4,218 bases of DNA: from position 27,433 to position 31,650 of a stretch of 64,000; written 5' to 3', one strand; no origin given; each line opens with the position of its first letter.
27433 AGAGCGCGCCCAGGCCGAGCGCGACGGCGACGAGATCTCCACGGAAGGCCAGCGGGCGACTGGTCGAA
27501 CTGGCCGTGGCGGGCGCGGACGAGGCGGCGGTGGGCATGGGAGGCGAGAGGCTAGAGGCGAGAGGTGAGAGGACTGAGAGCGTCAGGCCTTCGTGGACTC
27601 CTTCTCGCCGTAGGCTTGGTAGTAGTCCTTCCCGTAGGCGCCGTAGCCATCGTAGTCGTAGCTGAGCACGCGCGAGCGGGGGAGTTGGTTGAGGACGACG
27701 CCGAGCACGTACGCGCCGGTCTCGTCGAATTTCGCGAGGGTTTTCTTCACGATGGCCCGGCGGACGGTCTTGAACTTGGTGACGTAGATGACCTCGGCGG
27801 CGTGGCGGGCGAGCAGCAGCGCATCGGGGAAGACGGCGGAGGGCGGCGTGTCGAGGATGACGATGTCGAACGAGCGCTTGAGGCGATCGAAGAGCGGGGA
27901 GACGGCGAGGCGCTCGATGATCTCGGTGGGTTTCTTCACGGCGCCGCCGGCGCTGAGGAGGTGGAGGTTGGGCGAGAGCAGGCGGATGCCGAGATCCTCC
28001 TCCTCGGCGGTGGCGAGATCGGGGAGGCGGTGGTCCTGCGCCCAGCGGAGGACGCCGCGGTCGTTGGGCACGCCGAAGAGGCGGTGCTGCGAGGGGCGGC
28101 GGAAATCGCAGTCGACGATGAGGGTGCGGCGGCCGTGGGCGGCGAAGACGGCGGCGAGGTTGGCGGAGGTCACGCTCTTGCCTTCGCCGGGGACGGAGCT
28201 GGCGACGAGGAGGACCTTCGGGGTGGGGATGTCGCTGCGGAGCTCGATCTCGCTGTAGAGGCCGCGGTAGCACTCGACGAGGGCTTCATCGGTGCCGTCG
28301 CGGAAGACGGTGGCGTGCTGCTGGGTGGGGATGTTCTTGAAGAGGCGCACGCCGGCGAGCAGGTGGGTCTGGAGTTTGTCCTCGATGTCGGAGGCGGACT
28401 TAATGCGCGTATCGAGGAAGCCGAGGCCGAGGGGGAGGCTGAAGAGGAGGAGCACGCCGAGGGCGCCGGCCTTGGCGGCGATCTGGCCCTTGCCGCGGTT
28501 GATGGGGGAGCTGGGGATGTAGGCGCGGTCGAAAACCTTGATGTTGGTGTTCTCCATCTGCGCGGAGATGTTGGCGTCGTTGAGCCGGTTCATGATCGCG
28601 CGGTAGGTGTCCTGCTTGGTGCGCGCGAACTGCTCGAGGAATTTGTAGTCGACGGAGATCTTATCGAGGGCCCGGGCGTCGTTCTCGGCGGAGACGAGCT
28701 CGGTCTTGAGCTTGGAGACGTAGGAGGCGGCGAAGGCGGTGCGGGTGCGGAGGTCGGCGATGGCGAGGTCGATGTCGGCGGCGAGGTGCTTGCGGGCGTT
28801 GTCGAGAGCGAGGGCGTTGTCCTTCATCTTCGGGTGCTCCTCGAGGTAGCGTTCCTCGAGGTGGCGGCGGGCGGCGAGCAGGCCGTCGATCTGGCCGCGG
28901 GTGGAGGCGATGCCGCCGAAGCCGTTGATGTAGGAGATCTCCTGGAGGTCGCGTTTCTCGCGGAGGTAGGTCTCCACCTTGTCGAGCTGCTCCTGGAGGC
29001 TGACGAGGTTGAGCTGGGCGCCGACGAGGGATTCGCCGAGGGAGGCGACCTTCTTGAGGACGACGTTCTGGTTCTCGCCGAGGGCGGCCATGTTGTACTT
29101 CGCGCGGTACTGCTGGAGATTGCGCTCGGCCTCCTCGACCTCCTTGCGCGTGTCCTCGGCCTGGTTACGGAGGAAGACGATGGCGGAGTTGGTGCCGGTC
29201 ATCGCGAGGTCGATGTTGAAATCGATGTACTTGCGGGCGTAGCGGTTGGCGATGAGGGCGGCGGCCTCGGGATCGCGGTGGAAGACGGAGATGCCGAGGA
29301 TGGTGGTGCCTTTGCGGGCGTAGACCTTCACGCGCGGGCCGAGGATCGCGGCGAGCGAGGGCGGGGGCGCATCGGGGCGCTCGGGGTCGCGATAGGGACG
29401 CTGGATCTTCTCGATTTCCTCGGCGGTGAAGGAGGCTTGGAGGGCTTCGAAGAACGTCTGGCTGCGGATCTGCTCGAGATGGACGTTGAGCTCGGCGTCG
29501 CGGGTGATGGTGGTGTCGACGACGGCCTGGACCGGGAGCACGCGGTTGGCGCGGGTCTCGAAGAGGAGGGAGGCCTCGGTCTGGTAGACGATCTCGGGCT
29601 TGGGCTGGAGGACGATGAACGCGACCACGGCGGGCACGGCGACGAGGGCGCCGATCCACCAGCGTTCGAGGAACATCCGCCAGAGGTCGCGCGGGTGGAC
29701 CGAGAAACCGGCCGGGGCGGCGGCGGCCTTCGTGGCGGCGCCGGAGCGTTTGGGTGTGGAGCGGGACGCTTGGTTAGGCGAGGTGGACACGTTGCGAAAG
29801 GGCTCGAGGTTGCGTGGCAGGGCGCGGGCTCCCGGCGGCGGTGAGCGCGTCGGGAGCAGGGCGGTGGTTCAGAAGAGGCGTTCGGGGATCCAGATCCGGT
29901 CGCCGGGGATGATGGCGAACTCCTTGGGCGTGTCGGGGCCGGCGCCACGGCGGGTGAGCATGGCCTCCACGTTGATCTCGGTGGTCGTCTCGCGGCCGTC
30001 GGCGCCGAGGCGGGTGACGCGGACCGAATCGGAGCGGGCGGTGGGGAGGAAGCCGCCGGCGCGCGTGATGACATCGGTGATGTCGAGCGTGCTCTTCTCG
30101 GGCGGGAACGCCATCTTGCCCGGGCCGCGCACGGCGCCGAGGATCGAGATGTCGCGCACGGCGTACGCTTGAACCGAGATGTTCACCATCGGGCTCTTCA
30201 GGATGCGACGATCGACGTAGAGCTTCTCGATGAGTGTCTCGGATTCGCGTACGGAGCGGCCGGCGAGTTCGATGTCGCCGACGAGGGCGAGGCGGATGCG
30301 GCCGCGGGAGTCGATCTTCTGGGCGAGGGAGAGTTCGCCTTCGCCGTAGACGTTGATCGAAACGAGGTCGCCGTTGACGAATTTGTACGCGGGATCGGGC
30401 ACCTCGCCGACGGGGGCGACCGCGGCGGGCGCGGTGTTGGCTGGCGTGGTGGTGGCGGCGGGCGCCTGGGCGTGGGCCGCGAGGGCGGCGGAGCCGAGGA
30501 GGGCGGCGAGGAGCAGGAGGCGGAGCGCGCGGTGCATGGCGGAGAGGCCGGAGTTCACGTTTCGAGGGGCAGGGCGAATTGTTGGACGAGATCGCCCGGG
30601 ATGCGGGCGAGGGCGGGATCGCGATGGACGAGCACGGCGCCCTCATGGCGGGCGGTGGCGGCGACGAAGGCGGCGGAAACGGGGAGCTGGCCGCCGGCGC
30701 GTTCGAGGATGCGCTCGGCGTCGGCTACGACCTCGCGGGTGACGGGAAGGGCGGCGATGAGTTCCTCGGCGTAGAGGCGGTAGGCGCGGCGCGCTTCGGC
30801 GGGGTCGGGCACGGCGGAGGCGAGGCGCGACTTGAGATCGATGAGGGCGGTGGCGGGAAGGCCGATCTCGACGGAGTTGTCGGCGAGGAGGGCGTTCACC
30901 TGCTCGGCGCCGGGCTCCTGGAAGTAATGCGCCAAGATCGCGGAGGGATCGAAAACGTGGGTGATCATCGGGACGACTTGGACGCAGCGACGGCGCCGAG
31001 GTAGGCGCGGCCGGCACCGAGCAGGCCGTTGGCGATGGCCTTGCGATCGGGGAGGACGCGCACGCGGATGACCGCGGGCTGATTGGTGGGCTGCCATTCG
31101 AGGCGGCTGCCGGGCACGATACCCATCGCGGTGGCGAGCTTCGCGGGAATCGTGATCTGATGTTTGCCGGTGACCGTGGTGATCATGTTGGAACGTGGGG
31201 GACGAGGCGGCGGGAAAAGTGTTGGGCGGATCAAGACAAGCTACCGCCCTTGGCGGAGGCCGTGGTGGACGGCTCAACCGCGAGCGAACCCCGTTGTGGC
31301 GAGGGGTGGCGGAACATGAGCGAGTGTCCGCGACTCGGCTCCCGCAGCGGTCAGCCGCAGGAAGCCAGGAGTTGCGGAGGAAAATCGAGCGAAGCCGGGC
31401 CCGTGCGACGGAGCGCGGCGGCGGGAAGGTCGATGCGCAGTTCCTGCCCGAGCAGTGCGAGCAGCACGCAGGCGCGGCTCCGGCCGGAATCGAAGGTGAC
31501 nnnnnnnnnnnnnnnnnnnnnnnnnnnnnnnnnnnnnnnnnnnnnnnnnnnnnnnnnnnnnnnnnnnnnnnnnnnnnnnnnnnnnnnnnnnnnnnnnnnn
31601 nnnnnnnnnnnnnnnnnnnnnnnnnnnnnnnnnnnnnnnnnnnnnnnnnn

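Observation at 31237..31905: Perfect ops-like 12-mer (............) directly downstream of an RfaH-like gene, at the head of a 31-kb glycan operon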

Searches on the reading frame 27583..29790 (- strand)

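Call 6: search_protein_families(library=ncbifam, proteins=[window:27583-29790:-], max_evalue=0.01)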
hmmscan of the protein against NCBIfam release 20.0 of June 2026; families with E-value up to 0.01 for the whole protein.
window:27583-29790:- (735 aa): 27 families (the best 25 are shown)
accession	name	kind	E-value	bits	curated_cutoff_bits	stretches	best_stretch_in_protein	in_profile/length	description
TIGR01005.1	eps_transp_fam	subfamily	2.6e-39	135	411.7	2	524-728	546-744/754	exopolysaccharide transport protein family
TIGR01007.1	eps_fam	subfamily_domain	9.7e-39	133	108.05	1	506-717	1-204/204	polysaccharide biosynthesis tyrosine autokinase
NF008568.0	PRK11519.1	equivalog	8.3e-33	113.5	1068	2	498-723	501-715/720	tyrosine-protein kinase Wzc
NF007350.0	PRK09841.1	equivalog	5.8e-31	107.3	1248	2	498-723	505-722/726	tyrosine-protein kinase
TIGR03029.1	EpsG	equivalog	5e-27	94.7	313.8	1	505-702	84-274/274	chain length determinant protein tyrosine kinase EpsG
TIGR03018.1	pepcterm_TyrKin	hypoth_equivalog_domain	1.6e-25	89.7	230.65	1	502-701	9-207/207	XrtA-associated tyrosine autokinase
TIGR03017.1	EpsF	equivalog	3.9e-25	88.5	422.75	1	49-481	22-443/444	chain length determinant protein EpsF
TIGR03007.1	pepcterm_ChnLen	equivalog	2.1e-20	72.4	278.85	1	154-486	113-465/498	XrtA system polysaccharide chain length determinant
TIGR01968.1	minD_bact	equivalog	3.8e-07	29.7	212.9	1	525-661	2-134/261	septum site-determining protein MinD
TIGR03815.1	CpaE_hom_Actino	equivalog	4.4e-06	26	154.45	1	520-672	107-253/340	septum site-determining protein Ssd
NF041136.1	MrpORP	equivalog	5.8e-06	25.8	450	1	525-701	6-176/365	iron-sulfur cluster carrier protein MrpORP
TIGR01969.1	minD_arch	subfamily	1.8e-05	24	201.75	1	526-704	2-171/251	cell division ATPase MinD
NF041546.1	ParA_partition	equivalog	2.9e-05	23.7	180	0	535-562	10-37/203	ParA family partition ATPase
NF040564.1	SCO2523_fam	equivalog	0.0001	21.7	200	1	530-577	6-53/305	SCO2523 family variant P-loop protein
NF008669.0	PRK11670.1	equivalog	0.00014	20.9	348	1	526-581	109-164/369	iron-sulfur cluster carrier protein ApbC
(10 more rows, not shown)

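Call 7: search_protein_families(library=pfam, proteins=[window:27583-29790:-], max_evalue=0.01)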
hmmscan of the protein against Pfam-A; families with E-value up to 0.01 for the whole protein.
window:27583-29790:- (735 aa): 6 families
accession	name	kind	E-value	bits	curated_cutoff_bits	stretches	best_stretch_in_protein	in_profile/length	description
PF10609.15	ParA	-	6.7e-12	45.8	27.1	1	525-701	4-173/246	NUBPL iron-transfer P-loop NTPase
PF13614.12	AAA_31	-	6.2e-09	36.5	27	1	526-652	3-129/177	AAA domain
PF01656.29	CbiA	-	2.1e-08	34.6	25.4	1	529-703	3-83/125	CobQ/CobB/MinD/ParA nucleotide binding domain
PF00142.24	Fer4_NifH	-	6.9e-06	26.2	25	1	535-588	10-63/271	4Fe-4S iron sulfur cluster binding proteins, NifH/frxC family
PF13807.11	GNVR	-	7e-05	23.1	27.7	1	390-448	14-72/82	G-rich domain on putative tyrosine kinase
PF09140.17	MipZ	-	8.3e-05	22.4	20.7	1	526-651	2-110/262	ATPase MipZ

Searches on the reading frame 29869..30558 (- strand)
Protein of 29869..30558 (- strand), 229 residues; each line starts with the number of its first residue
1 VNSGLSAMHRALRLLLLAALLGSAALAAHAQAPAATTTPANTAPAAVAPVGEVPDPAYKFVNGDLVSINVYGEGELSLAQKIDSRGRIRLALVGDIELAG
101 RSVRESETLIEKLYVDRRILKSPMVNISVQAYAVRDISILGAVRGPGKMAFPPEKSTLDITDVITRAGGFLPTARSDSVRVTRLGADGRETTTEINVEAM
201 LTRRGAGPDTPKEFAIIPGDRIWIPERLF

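Call 6: search_protein_families(library=ncbifam, proteins=[window:29869-30558:-], max_evalue=0.01)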
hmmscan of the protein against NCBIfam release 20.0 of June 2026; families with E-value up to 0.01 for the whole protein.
window:29869-30558:- (229 aa): 4 families
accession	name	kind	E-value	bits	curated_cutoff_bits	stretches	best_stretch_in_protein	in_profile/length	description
TIGR03028.1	EpsE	equivalog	1.8e-21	76.5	262.65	1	58-223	2-158/239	polysaccharide export protein EpsE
TIGR03027.2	pepcterm_export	equivalog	2.7e-19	69.5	180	1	57-229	2-169/169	XrtA/PEP-CTERM system exopolysaccharide export protein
NF041843.1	EpsY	equivalog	1.7e-16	60.1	320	1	54-197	49-187/211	exopolysaccharide export protein EpsY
NF011658.0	PRK15078.1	subfamily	5e-08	32.1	333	1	80-225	118-250/380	polysaccharide export protein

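Call 7: search_protein_families(library=pfam, proteins=[window:29869-30558:-], max_evalue=0.01)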
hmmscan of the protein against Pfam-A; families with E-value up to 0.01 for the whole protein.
window:29869-30558:- (229 aa): 3 families
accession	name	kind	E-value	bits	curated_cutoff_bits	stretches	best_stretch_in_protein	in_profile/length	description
PF02563.21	Poly_export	-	8.1e-16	58.4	28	1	54-129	3-76/77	Polysaccharide biosynthesis/export protein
PF10531.15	SLBB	-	0.00028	21.1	27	1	139-191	4-52/55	SLBB domain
PF22461.2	SLBB_2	-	0.00031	21.2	27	1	137-202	3-61/79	SLBB domain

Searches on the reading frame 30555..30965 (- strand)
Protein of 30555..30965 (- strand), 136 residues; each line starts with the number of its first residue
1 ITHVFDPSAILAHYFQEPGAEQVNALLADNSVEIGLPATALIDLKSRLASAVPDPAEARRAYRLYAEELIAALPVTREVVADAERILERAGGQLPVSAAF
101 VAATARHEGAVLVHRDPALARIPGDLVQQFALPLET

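Call 6: search_protein_families(library=ncbifam, proteins=[window:30555-30965:-], max_evalue=0.01)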
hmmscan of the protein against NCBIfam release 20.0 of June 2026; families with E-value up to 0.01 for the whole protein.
window:30555-30965:- (136 aa): 0 families

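Call 7: search_protein_families(library=pfam, proteins=[window:30555-30965:-], max_evalue=0.01)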
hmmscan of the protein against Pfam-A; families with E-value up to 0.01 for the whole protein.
window:30555-30965:- (136 aa): 1 family
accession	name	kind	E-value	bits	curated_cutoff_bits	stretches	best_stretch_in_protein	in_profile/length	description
PF01850.27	PIN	-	2.4e-11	44.7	23.6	1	4-123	2-118/120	PIN domain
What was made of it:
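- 30555..30965 (-): PIN-domain (vapC-like) toxin gene. PF01850, E = 2.4e-11 (call 7).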

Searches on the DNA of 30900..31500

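Call 20: search_rna_families(source=window, start=30900, end=31500, threshold=evalue, max_evalue=10, show_alignments=3)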
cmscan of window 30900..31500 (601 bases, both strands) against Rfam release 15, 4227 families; matches with E-value up to 10: 1.
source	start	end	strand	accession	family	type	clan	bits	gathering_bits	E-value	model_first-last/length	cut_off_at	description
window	31037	31114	+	RF02139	HOXA11-AS1_3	Gene; lncRNA;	-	14.9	50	5.7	1-98/98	no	HOXA11 antisense RNA 1 conserved region 3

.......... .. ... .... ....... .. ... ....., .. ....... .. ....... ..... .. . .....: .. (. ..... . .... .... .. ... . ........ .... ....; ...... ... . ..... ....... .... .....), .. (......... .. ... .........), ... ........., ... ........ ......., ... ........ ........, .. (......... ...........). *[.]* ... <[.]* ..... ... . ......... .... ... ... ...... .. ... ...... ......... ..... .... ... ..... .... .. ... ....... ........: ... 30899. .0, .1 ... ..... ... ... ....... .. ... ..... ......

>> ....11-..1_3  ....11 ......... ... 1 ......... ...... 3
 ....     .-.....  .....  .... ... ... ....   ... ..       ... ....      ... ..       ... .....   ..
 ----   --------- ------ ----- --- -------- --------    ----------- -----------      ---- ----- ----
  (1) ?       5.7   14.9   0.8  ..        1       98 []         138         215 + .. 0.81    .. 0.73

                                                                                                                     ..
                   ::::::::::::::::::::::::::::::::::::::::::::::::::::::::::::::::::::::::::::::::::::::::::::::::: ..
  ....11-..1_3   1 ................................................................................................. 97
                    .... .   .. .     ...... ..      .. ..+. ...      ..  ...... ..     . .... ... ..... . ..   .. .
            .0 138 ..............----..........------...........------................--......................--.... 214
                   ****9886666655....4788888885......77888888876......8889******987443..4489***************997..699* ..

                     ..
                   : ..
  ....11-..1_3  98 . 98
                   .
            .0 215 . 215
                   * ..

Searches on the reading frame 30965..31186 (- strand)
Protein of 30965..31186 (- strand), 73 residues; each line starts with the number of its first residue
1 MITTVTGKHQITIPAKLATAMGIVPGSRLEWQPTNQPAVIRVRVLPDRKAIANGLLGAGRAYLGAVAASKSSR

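Call 6: search_protein_families(library=ncbifam, proteins=[window:30965-31186:-], max_evalue=0.01)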
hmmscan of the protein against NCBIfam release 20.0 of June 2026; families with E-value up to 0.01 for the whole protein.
window:30965-31186:- (73 aa): 1 family
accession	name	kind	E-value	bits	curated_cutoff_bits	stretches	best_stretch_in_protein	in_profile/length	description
TIGR01439.1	lp_hng_hel_AbrB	domain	1.4e-06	27.9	28.3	1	2-30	1-29/44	transcriptional regulator, AbrB family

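Call 7: search_protein_families(library=pfam, proteins=[window:30965-31186:-], max_evalue=0.01)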
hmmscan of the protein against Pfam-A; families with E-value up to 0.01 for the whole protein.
window:30965-31186:- (73 aa): 1 family
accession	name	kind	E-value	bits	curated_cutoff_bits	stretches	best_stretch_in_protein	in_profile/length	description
PF04014.23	MazE_antitoxin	-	6.8e-07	29.6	24.7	1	2-32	1-31/48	Antidote-toxin recognition MazE, bacterial antitoxin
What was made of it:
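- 30965..31186 (-): vapB-like antitoxin gene (AbrB/MazE fold), the first gene after ops. PF04014 and TIGR01439 (calls 6, 7).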
